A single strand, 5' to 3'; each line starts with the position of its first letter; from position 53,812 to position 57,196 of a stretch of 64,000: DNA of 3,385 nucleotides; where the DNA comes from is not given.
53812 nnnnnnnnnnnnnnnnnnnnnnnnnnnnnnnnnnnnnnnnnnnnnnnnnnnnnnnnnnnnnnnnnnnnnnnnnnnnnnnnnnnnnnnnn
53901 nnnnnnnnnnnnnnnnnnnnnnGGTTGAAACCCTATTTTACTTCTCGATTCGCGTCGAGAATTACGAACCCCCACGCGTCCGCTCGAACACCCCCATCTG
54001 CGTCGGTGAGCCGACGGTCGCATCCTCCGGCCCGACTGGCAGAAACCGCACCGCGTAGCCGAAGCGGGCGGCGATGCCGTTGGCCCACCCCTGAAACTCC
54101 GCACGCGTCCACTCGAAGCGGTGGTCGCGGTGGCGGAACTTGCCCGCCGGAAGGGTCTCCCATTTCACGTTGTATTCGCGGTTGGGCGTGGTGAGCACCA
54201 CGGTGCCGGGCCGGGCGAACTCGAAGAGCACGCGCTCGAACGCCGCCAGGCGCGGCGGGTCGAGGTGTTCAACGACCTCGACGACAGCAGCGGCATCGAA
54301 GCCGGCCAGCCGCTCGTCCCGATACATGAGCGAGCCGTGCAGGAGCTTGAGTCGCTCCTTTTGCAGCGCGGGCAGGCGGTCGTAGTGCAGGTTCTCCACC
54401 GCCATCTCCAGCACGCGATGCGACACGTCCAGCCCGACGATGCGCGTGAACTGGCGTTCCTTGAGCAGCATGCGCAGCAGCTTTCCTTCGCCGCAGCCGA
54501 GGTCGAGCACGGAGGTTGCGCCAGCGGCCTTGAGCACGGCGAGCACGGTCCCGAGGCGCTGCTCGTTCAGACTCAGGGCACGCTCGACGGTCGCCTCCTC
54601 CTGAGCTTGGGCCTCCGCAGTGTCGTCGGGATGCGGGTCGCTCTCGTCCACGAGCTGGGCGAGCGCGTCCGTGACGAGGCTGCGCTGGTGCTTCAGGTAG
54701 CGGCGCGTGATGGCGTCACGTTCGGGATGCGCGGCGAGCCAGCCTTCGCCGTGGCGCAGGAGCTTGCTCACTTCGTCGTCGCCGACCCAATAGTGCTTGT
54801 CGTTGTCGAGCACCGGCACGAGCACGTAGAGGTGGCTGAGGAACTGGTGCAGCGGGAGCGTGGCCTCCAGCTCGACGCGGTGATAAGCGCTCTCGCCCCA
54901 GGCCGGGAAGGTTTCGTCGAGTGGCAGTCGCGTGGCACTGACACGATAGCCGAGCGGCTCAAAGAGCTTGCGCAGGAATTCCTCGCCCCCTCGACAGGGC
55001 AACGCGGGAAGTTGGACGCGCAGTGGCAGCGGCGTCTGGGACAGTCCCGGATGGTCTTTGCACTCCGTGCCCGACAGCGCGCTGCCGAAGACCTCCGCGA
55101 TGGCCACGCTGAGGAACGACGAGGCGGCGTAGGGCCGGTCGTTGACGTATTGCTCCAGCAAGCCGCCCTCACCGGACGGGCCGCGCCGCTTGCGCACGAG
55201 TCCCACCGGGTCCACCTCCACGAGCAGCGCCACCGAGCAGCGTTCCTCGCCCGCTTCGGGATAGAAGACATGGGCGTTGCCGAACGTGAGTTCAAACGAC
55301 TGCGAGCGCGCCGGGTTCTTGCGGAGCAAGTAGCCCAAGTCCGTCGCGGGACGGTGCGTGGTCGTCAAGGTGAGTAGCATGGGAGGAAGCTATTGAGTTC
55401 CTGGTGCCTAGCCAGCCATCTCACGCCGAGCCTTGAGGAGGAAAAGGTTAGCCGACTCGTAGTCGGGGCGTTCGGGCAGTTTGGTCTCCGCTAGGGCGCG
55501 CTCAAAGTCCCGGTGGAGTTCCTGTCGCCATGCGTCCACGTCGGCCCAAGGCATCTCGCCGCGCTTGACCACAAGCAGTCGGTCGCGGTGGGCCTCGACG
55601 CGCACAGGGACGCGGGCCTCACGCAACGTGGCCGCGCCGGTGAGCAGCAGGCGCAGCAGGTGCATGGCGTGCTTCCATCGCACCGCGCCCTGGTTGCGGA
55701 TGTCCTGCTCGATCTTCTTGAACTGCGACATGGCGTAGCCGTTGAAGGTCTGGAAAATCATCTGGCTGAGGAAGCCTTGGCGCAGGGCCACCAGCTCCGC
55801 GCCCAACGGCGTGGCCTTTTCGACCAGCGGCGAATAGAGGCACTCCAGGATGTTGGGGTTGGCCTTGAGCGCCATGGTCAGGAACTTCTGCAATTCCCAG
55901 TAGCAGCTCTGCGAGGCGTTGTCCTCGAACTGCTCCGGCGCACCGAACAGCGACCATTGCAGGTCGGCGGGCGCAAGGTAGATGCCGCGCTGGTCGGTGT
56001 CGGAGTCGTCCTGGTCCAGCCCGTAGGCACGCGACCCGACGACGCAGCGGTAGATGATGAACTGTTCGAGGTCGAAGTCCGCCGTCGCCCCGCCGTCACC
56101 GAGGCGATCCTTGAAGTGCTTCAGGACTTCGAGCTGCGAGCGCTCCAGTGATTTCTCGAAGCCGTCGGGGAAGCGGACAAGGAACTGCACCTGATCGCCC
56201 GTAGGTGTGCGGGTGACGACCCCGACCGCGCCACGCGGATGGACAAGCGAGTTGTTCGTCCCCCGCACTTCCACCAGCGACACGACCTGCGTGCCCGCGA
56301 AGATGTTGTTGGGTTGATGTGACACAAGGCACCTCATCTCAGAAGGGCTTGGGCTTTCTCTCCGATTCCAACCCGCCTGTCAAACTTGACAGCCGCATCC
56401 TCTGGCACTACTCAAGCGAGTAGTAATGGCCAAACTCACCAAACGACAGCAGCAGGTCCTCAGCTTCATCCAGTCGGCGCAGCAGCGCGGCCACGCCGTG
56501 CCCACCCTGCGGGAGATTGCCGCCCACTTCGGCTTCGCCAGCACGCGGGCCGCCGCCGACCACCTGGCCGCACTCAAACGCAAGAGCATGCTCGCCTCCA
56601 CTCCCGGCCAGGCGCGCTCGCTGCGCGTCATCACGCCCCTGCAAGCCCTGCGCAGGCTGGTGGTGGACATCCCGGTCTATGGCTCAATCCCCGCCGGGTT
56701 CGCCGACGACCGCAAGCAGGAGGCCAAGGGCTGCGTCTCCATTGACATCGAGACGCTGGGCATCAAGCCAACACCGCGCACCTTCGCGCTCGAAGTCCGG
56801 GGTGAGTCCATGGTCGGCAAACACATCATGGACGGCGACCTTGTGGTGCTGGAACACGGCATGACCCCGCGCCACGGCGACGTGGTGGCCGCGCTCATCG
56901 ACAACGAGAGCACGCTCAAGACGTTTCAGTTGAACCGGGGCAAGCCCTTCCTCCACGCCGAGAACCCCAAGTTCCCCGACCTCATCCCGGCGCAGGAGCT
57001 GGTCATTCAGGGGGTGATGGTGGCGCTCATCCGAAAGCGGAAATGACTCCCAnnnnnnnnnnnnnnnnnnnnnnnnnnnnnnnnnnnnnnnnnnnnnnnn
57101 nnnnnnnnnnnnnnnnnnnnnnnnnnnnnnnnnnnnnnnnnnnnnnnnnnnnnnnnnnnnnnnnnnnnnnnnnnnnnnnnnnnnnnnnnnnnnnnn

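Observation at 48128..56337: Pnkp-Hen1 RNA-repair operon expanded by a dynamin-like GTPase between hen1 and pnkp and bracketed by two RlaP-type nucleotidyltransferases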

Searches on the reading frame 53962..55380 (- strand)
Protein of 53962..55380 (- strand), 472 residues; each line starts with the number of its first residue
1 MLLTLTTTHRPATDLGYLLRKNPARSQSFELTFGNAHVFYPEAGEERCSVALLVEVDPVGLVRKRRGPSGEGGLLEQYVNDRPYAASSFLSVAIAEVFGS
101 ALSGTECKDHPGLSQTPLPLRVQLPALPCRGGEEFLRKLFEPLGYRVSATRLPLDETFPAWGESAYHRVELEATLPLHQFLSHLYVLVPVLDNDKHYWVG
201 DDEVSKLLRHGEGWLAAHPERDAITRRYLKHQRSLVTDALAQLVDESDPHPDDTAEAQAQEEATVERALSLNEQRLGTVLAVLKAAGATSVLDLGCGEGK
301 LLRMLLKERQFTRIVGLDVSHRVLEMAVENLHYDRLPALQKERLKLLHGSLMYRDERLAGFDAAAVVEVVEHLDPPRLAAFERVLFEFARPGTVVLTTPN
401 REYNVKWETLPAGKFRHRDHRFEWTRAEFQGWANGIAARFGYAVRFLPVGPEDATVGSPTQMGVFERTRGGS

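Call 3: search_protein_families(library=pfam, proteins=[window:53962-55380:-], max_evalue=0.01)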
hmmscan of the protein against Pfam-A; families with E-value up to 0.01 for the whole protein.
window:53962-55380:- (472 aa): 12 families
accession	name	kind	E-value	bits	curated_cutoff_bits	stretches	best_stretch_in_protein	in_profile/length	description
PF12623.12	Hen1_L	-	1.4e-112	375.1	23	1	1-243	1-241/242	RNA repair, ligase-Pnkp-associating, region of Hen1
PF13489.12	Methyltransf_23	-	3e-11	43.7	27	1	276-433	24-154/164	Methyltransferase domain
PF08242.18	Methyltransf_12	-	9.9e-11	42.7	30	1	292-393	1-96/98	Methyltransferase domain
PF13649.12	Methyltransf_25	-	2.5e-10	41.3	27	1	291-392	1-96/97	Methyltransferase domain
PF08241.18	Methyltransf_11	-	6.7e-08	33.5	21.2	1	292-378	1-78/95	Methyltransferase domain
PF13847.12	Methyltransf_31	-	2.5e-06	27.7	27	1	288-345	4-65/145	Methyltransferase domain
PF05175.20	MTS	-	1.2e-05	25.5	23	1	280-337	24-81/170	Methyltransferase small domain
PF02353.26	CMAS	-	7.1e-05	22.7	27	1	273-398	48-165/273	Mycolic acid cyclopropane synthetase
PF07021.18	MetW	-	0.00033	20.8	21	1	289-323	15-48/193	Methionine biosynthesis protein MetW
PF11599.14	AviRa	-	0.00088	19.2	25.7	1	283-348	46-114/232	RRNA methyltransferase AviRa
PF10017.15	Methyltransf_33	-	0.0055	16.3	23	1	284-338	58-114/304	Histidine-specific methyltransferase, SAM-dependent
PF13679.12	Methyltransf_32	-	0.0096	16.3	27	0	283-327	21-69/143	Methyltransferase domain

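Call 4: search_protein_families(library=ncbifam, proteins=[window:53962-55380:-], max_evalue=0.01)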
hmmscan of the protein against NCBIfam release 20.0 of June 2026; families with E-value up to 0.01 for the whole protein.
window:53962-55380:- (472 aa): 25 families
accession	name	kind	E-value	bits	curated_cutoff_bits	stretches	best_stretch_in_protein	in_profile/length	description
TIGR04074.1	bacter_Hen1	equivalog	6.3e-217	720.6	340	1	2-467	1-462/462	3' terminal RNA ribose 2'-O-methyltransferase Hen1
TIGR01983.1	UbiG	equivalog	4.9e-09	35.8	102.95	1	284-404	46-159/228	bifunctional 2-polyprenyl-6-hydroxyphenol methylase/3-demethylubiquinol 3-O-methyltransferase UbiG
NF045667.1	MTase_DVU1556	equivalog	1.5e-07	31.1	155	1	279-348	14-82/213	DVU_1556 family methyltransferase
NF040703.1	cyclopro_CfaB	exception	1.1e-06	27.7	650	1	275-397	147-263/393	C17 cyclopropane fatty acid synthase CfaB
NF043040.1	corrin_prot_MT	hypoth_equivalog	2.9e-06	26.9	180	1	287-336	41-88/216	corrinoid protein-associated methyltransferase CpaM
TIGR03534.1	RF_mod_PrmC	equivalog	4.6e-06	26.3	199.1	1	278-338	79-139/253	peptide chain release factor N(5)-glutamine methyltransferase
TIGR02081.1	metW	equivalog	1.3e-05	24.8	189.5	1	289-328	15-53/194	methionine biosynthesis protein MetW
NF050150.1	RiPP_MTase_ApyS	equivalog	2e-05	23.9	400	1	273-351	126-201/323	RiPP biosynthesis methyltransferase ApyS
NF001244.0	PRK00216.1-5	equivalog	3.8e-05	23.1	216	1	281-332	42-94/236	bifunctional demethylmenaquinone methyltransferase/2-methoxy-6-polyprenyl-1,4-benzoquinol methylase UbiE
TIGR02072.1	BioC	equivalog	0.00015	21.6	184.95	1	280-332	24-79/244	malonyl-ACP O-methyltransferase BioC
NF002463.0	PRK01683.1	equivalog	0.00022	20.9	297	1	279-331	23-75/258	trans-aconitate 2-methyltransferase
TIGR01934.1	MenG_MenH_UbiE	subfamily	0.00026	20.4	158.35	1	284-331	36-82/223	ubiquinone/menaquinone biosynthesis methyltransferase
NF041820.1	daptide_MTase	equivalog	0.0003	20.3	175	1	276-349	26-94/243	daptide-type RiPP biosynthesis methyltransferase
TIGR04371.1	methyltran_NanM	subfamily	0.00065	19.3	44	1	275-321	137-183/273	putative sugar O-methyltransferase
NF008300.0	PRK11088.1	equivalog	0.00069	19.2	303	1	274-328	72-129/272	23S rRNA (guanine(745)-N(1))-methyltransferase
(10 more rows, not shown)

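Call 5: search_protein_families(library=padloc, proteins=[window:53962-55380:-], max_evalue=0.01)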
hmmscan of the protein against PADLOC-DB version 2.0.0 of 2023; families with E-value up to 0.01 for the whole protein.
window:53962-55380:- (472 aa): 1 family
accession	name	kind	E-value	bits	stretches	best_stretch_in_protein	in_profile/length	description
PDLC04134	mad2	-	6.3e-13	46.4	1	283-408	287-406/492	mads_2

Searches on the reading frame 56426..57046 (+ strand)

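Call 71: search_protein_families(library=pfam, proteins=[window:56426-57046:+], max_evalue=0.001)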
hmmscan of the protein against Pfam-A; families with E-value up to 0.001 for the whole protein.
window:56426-57046:+ (206 aa): 2 families
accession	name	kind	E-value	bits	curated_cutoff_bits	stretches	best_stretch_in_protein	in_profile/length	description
PF00717.28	Peptidase_S24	-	1.7e-21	76.5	23.3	1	83-199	1-116/116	Peptidase S24-like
PF01726.22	LexA_DNA_bind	-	2.6e-18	66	23.7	1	1-64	1-64/65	LexA DNA binding domain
